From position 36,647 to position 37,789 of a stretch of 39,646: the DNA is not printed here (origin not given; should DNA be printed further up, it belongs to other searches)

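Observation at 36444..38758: AT-rich Pol-beta nucleotidyltransferase plus radical SAM module at the 3' end of the early operon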

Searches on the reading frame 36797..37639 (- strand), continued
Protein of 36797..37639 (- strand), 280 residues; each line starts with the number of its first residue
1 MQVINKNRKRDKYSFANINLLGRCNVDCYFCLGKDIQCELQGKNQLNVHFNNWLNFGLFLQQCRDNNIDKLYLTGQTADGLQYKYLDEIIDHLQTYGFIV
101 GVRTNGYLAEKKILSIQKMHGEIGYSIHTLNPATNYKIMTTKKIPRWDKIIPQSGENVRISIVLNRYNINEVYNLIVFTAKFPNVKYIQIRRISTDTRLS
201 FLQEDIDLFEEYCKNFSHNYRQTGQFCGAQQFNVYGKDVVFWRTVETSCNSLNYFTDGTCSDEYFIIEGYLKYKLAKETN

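Call 50: find_encoding_contigs(protein=P0009, flank=6000, max_places=2)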
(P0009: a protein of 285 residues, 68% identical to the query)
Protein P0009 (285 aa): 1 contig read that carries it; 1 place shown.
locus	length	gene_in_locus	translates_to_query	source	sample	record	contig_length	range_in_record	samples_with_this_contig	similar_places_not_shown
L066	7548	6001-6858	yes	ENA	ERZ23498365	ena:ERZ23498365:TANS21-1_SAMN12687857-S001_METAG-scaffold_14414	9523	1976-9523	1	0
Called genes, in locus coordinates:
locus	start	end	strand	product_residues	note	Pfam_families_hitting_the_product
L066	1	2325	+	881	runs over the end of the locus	PF00317:Ribonuc_red_lgN (weak), PF02867:Ribonuc_red_lgC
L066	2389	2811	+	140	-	-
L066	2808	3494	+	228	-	PF00293:NUDIX, PF19368:WHD_AraR, PF21906:WHD_NrtR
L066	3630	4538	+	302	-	PF00293:NUDIX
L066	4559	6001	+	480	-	PF18127:NAMPT_N, PF04095:NAPRTase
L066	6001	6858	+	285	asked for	PF04055:Radical_SAM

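Call 58: find_encoding_contigs(protein=window:36797-37639:-, flank=8000, max_places=5)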
Protein window:36797-37639:- (280 aa): 2 contigs read that carry it; 1 place shown.
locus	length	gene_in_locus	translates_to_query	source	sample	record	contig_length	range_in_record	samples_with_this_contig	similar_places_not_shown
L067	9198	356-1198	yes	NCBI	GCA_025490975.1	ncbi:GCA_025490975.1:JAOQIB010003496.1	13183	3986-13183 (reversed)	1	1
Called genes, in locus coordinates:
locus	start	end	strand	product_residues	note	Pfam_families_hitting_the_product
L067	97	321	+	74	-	-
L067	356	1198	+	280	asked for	-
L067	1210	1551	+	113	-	-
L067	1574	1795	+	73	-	-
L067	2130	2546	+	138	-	PF01555:N6_N4_Mtase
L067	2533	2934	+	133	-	-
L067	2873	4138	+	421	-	PF03237:Terminase_6N, PF17289:Terminase_6C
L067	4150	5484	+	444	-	PF04860:Phage_portal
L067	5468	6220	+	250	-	PF04233:Phage_Mu_F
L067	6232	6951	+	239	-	PF04586:Peptidase_S78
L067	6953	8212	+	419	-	PF05065:Phage_capsid, PF25209:Phage_capsid_4 (weak)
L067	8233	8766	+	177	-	-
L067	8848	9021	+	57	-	-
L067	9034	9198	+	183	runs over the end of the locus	-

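Call 82: find_related_loci(query=A1, collection=metagenome_contigs, flank=8000)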
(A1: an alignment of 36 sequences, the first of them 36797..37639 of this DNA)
Query A1 (280 aa) in metagenome_contigs; peptide patterns used: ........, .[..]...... (x = any residue, [..] = any of these).
315 stretches matched a pattern; 201 encode a relative of the query (tblastn E <= 1e-3); the best 80 are kept; 80 distinct loci.
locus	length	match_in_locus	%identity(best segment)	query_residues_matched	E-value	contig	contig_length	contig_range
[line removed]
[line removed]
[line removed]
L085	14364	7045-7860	69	1-272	1e-124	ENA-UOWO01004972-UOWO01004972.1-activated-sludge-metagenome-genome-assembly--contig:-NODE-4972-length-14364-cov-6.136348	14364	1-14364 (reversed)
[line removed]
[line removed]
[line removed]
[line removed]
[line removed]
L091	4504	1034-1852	68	2-274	2e-122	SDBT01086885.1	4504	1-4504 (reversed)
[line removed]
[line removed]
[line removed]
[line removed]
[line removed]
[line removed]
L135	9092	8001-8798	54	6-272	7e-96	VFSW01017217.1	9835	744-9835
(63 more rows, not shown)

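Call 86: search_protein_families(library=pfam, proteins=[L011:3268-4167:+, L034:1231-2136:+, L034:78-1229:+, L040:1451-2470:+, L011:5636-6001:+, L011:6821-7252:+, L034:5431-5703:+, L034:5703-5963:+, L056:5799-6017:+, L104:2153-2695:+], max_evalue=0.01)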
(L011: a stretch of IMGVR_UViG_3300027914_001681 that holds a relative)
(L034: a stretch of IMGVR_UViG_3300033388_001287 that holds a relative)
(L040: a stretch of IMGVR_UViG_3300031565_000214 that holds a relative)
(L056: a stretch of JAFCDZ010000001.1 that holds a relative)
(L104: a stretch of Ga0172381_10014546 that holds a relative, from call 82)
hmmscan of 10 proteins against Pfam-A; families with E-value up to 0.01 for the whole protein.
L011:3268-4167:+ (299 aa): 2 families
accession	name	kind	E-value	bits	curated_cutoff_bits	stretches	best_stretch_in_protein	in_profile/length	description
PF04055.27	Radical_SAM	-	1.1e-14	55.3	29.5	1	9-152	1-142/166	Radical SAM superfamily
PF13353.11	Fer4_12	-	0.009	16.7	22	0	10-98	10-96/137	4Fe-4S single cluster domain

L034:1231-2136:+ (301 aa): 0 families

L034:78-1229:+ (383 aa): 2 families
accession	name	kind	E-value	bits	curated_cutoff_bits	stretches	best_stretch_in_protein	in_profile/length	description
PF25819.1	Nal1_C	-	0.0071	16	26.1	1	284-349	152-214/268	Nal1 C-terminal domain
PF05887.16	Trypan_PARP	-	0.0079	16.6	100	0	168-193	59-83/134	Procyclic acidic repetitive protein (PARP)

L040:1451-2470:+ (339 aa): 7 families
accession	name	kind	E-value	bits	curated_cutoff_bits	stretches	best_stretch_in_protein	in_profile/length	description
PF05203.21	Hom_end_hint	-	2.1e-08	34.9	32.1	1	191-243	1-50/228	Hom_end-associated Hint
PF01079.26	Hint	-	1e-06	28.9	29.7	1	189-230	11-52/213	Hint module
PF13403.11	Hint_2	-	1e-05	26.4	28.4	1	191-229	2-39/147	Hint domain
PF14623.11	Vint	-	3.3e-05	24.2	27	1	190-264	1-72/166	Hint-domain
PF08517.17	AXH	-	4.8e-05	24.3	33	1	192-295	1-113/116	Ataxin-1 and HBP1 module (AXH)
PF07591.16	PT-HINT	-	0.00019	22.1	27.7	0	197-335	1-126/137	Pretoxin HINT domain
PF14890.11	Intein_splicing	-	0.00022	21.5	35.8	1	198-338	1-155/155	Intein splicing domain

L011:5636-6001:+ (121 aa): 1 family
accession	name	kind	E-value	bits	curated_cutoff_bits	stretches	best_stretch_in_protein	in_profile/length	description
PF13475.11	DUF4116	-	0.0016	18.4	24.9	1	36-62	15-41/49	Domain of unknown function (DUF4116)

L011:6821-7252:+ (143 aa): 1 family
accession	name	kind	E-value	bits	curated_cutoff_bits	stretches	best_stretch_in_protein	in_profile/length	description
PF01981.21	PTH2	-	4e-30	104.8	23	1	8-143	2-115/115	Peptidyl-tRNA hydrolase PTH2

L034:5431-5703:+ (90 aa): 0 families

L034:5703-5963:+ (86 aa): 1 family
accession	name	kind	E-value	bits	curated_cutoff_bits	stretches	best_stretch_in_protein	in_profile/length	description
PF16159.10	FOXP-CC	-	0.00056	20.8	28.9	1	45-82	28-65/69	FOXP coiled-coil domain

L056:5799-6017:+ (72 aa): 0 families

L104:2153-2695:+ (180 aa): 1 family
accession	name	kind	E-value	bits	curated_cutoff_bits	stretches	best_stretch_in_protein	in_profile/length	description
PF00857.26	Isochorismatase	-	2.9e-06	27.9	27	1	7-173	5-168/175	Isochorismatase domain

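Call 87: search_protein_families(library=pfam, proteins=[P0125, P0134], max_evalue=0.0001)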
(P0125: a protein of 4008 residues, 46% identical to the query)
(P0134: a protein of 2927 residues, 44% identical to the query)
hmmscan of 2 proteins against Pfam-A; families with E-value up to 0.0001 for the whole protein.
P0125 (4008 aa): 10 families
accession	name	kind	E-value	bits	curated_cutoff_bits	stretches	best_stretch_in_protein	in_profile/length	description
PF02540.23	NAD_synthase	-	3.9e-56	190.3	21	1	1179-1424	7-241/242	NAD synthase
PF17767.7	NAPRTase_N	-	2.5e-41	141.4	32.6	2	2512-2632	1-122/125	Nicotinate phosphoribosyltransferase (NAPRTase) N-terminal domain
PF00795.27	CN_hydrolase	-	2.6e-22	79.8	23.2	1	854-1015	1-154/256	Carbon-nitrogen hydrolase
PF01467.32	CTP_transf_like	-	3.7e-21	76.2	21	1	380-538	1-133/133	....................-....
PF00293.34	NUDIX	-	2.9e-20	73.1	21.1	2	3763-3892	6-130/134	NUDIX domain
PF00702.32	Hydrolase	-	1.7e-18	68.1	26.4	2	594-743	4-151/191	haloacid dehalogenase-like hydrolase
PF00857.26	Isochorismatase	-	2.8e-12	47.5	27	1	2336-2477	27-174/175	Isochorismatase domain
PF04095.22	NAPRTase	-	9.1e-10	39.1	20.8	1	1903-2072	4-184/239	Nicotinate phosphoribosyltransferase (NAPRTase) family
PF13419.12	HAD_2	-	7.2e-09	36.4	23.8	0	3415-3538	1-123/178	Haloacid dehalogenase-like hydrolase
PF04055.27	Radical_SAM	-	1.5e-07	32.2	29.5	1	2882-3041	2-166/166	Radical SAM superfamily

P0134 (2927 aa): 10 families
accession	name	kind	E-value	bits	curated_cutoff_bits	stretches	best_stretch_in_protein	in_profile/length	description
PF02540.23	NAD_synthase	-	1.1e-75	254.3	21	1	2427-2678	2-242/242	NAD synthase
PF17767.7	NAPRTase_N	-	4.7e-53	179.2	32.6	2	760-884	1-125/125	Nicotinate phosphoribosyltransferase (NAPRTase) N-terminal domain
PF00795.27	CN_hydrolase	-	1.8e-35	122.9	23.2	1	2142-2390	1-255/256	Carbon-nitrogen hydrolase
PF00857.26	Isochorismatase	-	4.3e-13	50.1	27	1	498-696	2-148/175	Isochorismatase domain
PF00293.34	NUDIX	-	3.1e-11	43.9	21.1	1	1993-2119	14-127/134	NUDIX domain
PF04095.22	NAPRTase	-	9.8e-08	32.5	20.8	1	221-401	3-194/239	Nicotinate phosphoribosyltransferase (NAPRTase) family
PF00702.32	Hydrolase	-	4.1e-07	31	26.4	1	1637-1809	5-191/191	haloacid dehalogenase-like hydrolase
PF02749.22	QRPTase_N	-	4.9e-07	30.3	27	0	848-885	43-80/82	Quinolinate phosphoribosyl transferase, N-terminal domain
PF04055.27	Radical_SAM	-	4.6e-05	24.1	29.5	0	1134-1224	26-122/166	Radical SAM superfamily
PF17956.6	NAPRTase_C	-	7.8e-05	23.6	23.3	0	434-487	49-102/111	Nicotinate phosphoribosyltransferase C-terminal domain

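Call 89: find_encoding_contigs(protein=P0134, flank=5000, max_places=2)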
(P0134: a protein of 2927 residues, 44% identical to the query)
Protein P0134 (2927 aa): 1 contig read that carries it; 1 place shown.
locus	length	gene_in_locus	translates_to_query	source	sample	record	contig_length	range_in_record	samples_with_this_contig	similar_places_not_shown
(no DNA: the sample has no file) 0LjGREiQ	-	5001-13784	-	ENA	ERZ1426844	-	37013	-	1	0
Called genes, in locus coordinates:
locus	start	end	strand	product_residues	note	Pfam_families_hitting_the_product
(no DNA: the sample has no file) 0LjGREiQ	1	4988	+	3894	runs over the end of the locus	PF00890:FAD_binding_2, PF02910:Succ_DH_flav_C, PF02310:B12-binding (weak), PF04055:Radical_SAM, PF02811:PHP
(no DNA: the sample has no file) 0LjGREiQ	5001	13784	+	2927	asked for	PF17767:NAPRTase_N, PF04095:NAPRTase, PF00857:Isochorismatase, PF17767:NAPRTase_N, PF25969:NUDT9_N, PF00293:NUDIX, PF00795:CN_hydrolase, PF02540:NAD_synthase, +2 more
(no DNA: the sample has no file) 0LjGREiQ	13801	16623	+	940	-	PF00205:TPP_enzyme_M, PF02775:TPP_enzyme_C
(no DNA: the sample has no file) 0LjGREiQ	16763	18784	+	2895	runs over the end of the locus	PF04055:Radical_SAM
